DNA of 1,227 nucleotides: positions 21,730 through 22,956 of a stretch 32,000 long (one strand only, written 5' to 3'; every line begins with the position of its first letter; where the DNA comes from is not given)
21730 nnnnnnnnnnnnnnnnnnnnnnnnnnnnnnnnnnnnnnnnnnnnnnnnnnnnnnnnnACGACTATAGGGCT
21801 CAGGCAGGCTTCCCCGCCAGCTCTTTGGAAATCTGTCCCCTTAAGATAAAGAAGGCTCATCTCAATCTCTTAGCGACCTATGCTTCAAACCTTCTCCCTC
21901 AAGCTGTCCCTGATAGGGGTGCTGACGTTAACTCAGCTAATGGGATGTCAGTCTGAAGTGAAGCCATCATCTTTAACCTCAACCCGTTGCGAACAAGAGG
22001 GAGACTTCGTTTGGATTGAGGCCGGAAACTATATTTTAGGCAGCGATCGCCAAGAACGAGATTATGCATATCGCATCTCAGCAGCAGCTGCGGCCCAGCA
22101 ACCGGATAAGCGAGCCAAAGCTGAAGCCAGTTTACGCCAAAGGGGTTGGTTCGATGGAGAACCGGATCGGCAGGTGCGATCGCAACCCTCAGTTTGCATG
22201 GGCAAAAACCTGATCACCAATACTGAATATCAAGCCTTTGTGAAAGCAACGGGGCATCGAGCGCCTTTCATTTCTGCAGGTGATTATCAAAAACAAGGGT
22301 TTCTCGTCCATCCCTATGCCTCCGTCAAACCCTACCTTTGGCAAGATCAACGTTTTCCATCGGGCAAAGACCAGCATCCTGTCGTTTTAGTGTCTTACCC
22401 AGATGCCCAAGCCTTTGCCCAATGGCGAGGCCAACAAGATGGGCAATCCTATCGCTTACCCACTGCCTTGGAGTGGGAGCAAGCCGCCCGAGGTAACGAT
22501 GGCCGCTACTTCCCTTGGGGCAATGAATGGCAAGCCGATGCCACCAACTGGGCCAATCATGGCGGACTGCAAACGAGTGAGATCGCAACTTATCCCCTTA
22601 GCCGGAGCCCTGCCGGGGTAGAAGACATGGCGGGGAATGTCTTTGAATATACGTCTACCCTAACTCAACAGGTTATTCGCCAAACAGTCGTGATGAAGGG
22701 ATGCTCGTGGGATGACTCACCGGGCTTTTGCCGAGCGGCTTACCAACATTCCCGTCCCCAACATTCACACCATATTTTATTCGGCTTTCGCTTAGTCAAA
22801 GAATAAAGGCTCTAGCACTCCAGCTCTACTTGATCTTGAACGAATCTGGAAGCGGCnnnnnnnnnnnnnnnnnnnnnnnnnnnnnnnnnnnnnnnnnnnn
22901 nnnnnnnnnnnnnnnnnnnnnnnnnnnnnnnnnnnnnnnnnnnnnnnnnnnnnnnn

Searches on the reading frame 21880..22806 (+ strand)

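Call 7: search_protein_families(library=pfam, proteins=[window:21880-22806:+], max_evalue=0.01)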
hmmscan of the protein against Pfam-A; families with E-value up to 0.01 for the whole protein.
window:21880-22806:+ (308 aa): 1 family
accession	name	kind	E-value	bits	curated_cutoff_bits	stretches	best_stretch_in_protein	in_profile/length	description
PF03781.23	FGE-sulfatase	-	1.1e-34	120.7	23.3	1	94-307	27-255/255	Sulfatase-modifying factor enzyme 1-like domain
